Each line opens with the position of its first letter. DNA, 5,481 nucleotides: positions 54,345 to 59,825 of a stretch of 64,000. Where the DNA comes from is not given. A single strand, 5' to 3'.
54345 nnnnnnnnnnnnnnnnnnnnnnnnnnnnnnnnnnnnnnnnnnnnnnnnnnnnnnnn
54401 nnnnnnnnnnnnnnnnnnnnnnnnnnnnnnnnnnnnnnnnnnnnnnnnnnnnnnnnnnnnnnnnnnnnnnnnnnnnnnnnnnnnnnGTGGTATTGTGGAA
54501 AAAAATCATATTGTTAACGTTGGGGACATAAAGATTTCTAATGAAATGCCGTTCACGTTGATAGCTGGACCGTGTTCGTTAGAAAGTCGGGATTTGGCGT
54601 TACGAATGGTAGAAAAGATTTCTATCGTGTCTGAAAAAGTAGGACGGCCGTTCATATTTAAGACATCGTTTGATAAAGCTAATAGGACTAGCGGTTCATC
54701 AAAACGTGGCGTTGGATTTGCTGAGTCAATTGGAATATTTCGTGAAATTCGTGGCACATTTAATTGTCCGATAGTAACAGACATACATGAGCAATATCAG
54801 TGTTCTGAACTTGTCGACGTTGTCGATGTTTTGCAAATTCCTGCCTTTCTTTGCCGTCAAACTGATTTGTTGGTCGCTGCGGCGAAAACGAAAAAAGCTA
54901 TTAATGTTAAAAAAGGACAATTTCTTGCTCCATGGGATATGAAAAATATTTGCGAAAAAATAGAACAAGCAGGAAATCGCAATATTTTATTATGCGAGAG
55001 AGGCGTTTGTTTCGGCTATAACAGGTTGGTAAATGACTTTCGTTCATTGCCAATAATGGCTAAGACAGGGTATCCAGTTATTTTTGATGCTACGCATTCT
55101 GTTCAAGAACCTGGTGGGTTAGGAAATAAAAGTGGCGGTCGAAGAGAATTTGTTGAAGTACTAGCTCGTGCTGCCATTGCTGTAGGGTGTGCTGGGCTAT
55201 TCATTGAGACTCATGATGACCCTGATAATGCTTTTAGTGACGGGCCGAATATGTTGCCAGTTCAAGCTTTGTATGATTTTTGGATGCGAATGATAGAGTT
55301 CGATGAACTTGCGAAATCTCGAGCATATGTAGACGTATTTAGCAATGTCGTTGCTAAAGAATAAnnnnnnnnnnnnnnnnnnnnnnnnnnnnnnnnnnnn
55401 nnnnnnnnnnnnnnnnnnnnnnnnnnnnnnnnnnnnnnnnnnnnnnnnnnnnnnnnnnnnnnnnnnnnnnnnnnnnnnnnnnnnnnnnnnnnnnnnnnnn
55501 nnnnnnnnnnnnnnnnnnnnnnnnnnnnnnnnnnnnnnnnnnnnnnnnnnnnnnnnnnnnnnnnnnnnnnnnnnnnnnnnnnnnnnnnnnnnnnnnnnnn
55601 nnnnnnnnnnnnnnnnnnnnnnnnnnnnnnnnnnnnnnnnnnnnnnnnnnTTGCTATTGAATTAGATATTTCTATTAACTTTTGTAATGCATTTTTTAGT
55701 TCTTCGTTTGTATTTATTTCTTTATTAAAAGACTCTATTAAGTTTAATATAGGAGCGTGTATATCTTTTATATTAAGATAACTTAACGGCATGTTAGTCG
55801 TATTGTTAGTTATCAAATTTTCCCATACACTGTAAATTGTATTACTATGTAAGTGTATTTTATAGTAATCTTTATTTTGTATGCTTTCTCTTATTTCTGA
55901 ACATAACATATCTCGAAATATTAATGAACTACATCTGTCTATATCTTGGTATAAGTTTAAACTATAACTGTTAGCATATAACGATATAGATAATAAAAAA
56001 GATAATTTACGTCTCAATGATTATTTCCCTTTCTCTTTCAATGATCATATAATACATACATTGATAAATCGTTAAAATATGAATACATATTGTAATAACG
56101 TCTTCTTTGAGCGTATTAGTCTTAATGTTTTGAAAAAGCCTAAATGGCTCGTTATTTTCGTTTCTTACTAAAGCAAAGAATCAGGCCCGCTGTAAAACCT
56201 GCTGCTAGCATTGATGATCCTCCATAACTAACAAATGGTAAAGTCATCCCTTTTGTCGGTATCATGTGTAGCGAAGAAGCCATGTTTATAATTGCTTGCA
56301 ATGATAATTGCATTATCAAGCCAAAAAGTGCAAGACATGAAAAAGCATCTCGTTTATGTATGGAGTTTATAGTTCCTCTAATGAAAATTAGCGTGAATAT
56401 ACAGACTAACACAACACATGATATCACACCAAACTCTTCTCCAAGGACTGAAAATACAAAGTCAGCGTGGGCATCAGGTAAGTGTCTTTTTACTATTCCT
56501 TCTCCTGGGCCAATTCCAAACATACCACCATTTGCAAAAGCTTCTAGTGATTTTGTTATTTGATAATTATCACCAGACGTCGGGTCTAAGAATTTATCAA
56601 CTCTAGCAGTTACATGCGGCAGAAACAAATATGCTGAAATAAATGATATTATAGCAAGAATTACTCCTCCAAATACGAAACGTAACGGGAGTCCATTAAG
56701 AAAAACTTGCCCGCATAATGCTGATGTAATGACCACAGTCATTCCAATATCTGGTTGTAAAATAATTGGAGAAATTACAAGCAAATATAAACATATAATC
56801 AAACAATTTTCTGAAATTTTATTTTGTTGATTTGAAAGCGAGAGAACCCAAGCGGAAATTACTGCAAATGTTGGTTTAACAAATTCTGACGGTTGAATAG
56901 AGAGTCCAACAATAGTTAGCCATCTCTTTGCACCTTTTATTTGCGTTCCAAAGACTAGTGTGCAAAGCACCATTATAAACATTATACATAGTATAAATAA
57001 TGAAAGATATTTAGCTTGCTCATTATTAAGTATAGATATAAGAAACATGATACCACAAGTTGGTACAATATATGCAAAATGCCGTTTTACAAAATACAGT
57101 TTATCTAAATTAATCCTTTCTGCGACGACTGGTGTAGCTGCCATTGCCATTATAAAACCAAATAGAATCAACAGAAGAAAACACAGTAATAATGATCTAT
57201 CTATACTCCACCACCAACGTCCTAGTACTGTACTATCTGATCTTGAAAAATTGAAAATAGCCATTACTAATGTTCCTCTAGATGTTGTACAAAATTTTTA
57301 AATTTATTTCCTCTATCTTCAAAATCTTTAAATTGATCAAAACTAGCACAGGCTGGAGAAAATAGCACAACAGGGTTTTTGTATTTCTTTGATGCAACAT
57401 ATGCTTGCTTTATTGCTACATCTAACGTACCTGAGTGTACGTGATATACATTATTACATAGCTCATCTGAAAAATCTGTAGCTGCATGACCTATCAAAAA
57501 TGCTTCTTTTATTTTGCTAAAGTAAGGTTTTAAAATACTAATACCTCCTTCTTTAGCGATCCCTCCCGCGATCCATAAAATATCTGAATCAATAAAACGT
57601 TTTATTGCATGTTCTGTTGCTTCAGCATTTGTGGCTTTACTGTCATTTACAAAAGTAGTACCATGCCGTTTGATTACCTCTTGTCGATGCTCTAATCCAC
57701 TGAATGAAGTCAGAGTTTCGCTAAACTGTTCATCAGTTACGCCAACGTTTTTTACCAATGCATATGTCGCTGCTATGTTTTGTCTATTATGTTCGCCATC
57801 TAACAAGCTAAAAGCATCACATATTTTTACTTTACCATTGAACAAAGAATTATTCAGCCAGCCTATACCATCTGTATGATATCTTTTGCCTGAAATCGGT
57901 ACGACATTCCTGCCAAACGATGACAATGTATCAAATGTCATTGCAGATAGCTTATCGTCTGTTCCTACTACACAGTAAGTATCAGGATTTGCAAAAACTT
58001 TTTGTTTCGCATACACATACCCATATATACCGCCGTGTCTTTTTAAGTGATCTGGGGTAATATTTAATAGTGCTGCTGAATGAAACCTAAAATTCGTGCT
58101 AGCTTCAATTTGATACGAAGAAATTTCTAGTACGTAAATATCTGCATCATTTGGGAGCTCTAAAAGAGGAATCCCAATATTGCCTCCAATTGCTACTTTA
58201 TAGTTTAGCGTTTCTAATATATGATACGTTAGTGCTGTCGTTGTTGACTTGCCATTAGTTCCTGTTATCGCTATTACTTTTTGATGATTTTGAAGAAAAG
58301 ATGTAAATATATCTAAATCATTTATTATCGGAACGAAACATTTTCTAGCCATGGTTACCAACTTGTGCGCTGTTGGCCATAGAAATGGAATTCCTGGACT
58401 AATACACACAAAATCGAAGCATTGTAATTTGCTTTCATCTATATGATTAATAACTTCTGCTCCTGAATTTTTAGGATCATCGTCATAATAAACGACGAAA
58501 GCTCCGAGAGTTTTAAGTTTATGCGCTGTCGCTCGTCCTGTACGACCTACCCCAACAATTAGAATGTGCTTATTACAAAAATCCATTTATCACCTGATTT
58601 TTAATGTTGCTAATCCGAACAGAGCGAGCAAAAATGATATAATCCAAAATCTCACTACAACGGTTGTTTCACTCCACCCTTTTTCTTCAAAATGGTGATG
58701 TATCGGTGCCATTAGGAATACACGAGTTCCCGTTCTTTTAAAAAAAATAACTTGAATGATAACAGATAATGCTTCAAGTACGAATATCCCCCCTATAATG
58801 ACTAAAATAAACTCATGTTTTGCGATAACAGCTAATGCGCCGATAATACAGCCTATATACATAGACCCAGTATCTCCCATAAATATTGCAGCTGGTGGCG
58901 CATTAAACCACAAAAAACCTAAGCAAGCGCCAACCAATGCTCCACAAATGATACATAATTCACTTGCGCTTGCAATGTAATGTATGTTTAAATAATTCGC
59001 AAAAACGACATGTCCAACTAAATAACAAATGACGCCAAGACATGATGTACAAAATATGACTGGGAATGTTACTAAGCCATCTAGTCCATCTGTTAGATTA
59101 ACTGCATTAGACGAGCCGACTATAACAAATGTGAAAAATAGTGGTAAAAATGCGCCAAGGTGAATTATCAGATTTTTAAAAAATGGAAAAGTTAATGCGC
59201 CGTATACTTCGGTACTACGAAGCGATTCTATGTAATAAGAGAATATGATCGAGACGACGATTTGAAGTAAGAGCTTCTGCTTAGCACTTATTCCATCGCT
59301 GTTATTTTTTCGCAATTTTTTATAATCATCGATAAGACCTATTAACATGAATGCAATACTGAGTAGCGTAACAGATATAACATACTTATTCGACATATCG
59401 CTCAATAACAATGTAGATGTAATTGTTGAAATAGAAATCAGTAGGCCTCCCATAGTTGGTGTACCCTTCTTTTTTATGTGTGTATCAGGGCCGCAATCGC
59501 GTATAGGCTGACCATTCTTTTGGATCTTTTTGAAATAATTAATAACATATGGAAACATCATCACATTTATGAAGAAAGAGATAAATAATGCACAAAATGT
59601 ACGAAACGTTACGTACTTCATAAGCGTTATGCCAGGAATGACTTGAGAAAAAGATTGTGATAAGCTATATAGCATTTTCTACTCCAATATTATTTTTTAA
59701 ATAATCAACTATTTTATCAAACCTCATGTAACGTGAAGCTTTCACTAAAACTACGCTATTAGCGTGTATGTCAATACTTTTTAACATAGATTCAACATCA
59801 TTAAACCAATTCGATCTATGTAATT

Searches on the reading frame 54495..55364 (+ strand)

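Call 7: search_protein_families(library=ncbifam, proteins=[window:54495-55364:+], max_evalue=0.001)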
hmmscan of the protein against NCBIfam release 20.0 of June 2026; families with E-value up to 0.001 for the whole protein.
window:54495-55364:+ (289 aa): 8 families
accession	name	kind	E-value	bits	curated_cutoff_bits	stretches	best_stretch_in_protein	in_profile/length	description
NF003543.0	PRK05198.1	equivalog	2.8e-124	413.5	242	1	5-274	3-272/273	3-deoxy-8-phosphooctulonate synthase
TIGR01362.1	KDO8P_synth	equivalog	9.5e-118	392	314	1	19-274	2-257/258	3-deoxy-8-phosphooctulonate synthase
NF009109.0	PRK12457.1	equivalog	2.4e-93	312.4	457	1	7-278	4-277/281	3-deoxy-8-phosphooctulonate synthase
NF006421.0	PRK08673.1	subfamily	2.8e-42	145.2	335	1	2-274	78-334/338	3-deoxy-7-phosphoheptulonate synthase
TIGR01361.1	DAHP_synth_Bsub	equivalog_domain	5.4e-36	124.3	267.75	1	3-260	10-251/260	3-deoxy-7-phosphoheptulonate synthase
NF009239.0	PRK12595.1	equivalog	3.7e-31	108.4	279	1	3-269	103-353/360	bifunctional 3-deoxy-7-phosphoheptulonate synthase/chorismate mutase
NF041229.1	BagF_FevY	exception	2.4e-28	99.3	700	1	5-262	77-318/340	phospho-2-dehydro-3-deoxyheptonate aldolase BagF/FevY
NF009933.0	PRK13396.1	subfamily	2e-27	96.1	486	1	10-259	92-327/352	3-deoxy-7-phosphoheptulonate synthase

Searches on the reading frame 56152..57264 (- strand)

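Call 7: search_protein_families(library=ncbifam, proteins=[window:56152-57264:-], max_evalue=0.001)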
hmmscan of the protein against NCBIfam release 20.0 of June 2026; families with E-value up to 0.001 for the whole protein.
window:56152-57264:- (370 aa): 6 families
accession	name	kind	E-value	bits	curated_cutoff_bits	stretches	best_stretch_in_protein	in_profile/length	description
TIGR02614.1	ftsW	equivalog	5e-97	325.2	337.5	1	22-368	1-356/357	putative lipid II flippase FtsW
TIGR02210.1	rodA_shape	equivalog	1.4e-67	228.4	336.7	1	23-369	2-356/357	rod shape-determining protein RodA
TIGR02615.1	spoVE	exception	7e-56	190.2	448.8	1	24-366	3-353/354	stage V sporulation protein E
NF008042.0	PRK10774.1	equivalog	3.6e-49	167.8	493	1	21-356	35-379/405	cell division protein FtsW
NF037961.1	RodA_shape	subfamily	2e-40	139.4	150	2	232-359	272-399/415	rod shape-determining protein RodA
NF008060.0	PRK10794.1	equivalog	1.2e-33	116.6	590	1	20-370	15-364/370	peptidoglycan glycosyltransferase MrdB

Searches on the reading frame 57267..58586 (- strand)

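Call 7: search_protein_families(library=ncbifam, proteins=[window:57267-58586:-], max_evalue=0.001)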
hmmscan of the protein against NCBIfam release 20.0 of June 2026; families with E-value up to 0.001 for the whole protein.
window:57267-58586:- (439 aa): 25 families
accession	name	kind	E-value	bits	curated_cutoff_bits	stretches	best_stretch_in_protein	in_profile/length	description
TIGR01087.1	murD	equivalog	1.3e-103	347.4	211.95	1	7-434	1-440/441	UDP-N-acetylmuramoyl-L-alanine--D-glutamate ligase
TIGR01085.1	murE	subfamily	4.1e-21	75.4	257.3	2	146-309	154-330/472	UDP-N-acetylmuramyl-tripeptide synthetase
NF001126.0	PRK00139.1-4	equivalog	1.2e-20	73.5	373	2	146-309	170-340/486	UDP-N-acetylmuramoyl-L-alanyl-D-glutamate--2,6-diaminopimelate ligase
NF053647.1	pMurD2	equivalog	3.3e-20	72.4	550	1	50-328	57-305/405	pseudomurein biosynthesis peptide ligase pMurD2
TIGR01082.1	murC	equivalog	1.2e-19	70.7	335.1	1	6-319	22-325/449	UDP-N-acetylmuramate--L-alanine ligase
TIGR01143.1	murF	subfamily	1e-18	67.5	288.6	1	99-329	71-316/418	UDP-N-acetylmuramoyl-tripeptide--D-alanyl-D-alanine ligase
NF008896.0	PRK11929.1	equivalog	1.3e-18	66.3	1023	3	147-214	179-250/965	bifunctional UDP-N-acetylmuramoyl-L-alanyl-D-glutamate--2,6-diaminopimelate ligase MurE/UDP-N-acetylmuramoyl-tripeptide--D-alanyl-D-alanine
NF053645.1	pMurC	equivalog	2.7e-17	62.7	560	1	48-211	53-224/492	pseudomurein biosynthesis peptide ligase pMurC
NF001124.0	PRK00139.1-2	equivalog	4.2e-16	58.8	476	2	149-314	178-355/500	UDP-N-acetylmuramoyl-L-alanyl-D-glutamate--2,6-diaminopimelate ligase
NF053646.1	pMurD1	equivalog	2.2e-13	49.7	610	1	43-337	53-354/465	pseudomurein biosynthesis peptide ligase pMurD1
NF010628.0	PRK14022.1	equivalog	2.8e-13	49.4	536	1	146-313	177-343/483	UDP-N-acetylmuramoyl-L-alanyl-D-glutamate--L-lysine ligase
NF001123.0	PRK00139.1-1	equivalog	3e-12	46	586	2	147-329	174-368/493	UDP-N-acetylmuramoyl-L-alanyl-D-glutamate--2,6-diaminopimelate ligase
NF033197.0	F430_CfbE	equivalog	1.1e-11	44.3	250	2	249-333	253-338/430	coenzyme F430 synthase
NF001129.0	PRK00139.2-3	equivalog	1.2e-10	40.6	762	1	146-287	186-341/517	UDP-N-acetylmuramoyl-L-alanyl-D-glutamate--2,6-diaminopimelate ligase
NF053648.1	pMurE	equivalog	2.5e-09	36.4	600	1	98-131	95-127/464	pseudomurein biosynthesis peptide ligase pMurE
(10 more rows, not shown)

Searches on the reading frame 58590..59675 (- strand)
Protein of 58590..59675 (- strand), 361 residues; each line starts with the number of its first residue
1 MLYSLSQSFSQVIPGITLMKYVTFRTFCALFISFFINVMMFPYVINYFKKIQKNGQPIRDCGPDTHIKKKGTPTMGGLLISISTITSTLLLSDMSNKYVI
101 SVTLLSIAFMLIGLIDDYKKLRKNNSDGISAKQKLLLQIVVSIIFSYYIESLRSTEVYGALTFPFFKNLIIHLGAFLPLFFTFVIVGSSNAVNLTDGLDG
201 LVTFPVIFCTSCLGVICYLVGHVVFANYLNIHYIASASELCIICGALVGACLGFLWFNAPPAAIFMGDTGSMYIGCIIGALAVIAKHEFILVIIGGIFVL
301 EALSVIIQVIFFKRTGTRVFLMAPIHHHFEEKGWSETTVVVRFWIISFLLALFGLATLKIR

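Call 7: search_protein_families(library=ncbifam, proteins=[window:58590-59675:-], max_evalue=0.001)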
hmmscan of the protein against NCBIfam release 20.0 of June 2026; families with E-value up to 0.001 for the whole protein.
window:58590-59675:- (361 aa): 3 families
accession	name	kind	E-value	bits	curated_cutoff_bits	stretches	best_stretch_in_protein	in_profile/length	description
TIGR00445.1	mraY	equivalog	4e-116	388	192.05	1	38-361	2-321/321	phospho-N-acetylmuramoyl-pentapeptide-transferase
NF053644.1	MraY_archaea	equivalog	1.1e-29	103.9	450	2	132-355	151-340/340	pseudomurein biosynthesis MraY family phospho-N-acetylmuramoyl-pentapeptide-transferase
TIGR02380.1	ECA_wecA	exception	7.1e-07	28.7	326.05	1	29-355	6-306/346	UDP-N-acetylglucosamine--undecaprenyl-phosphate N-acetylglucosaminephosphotransferase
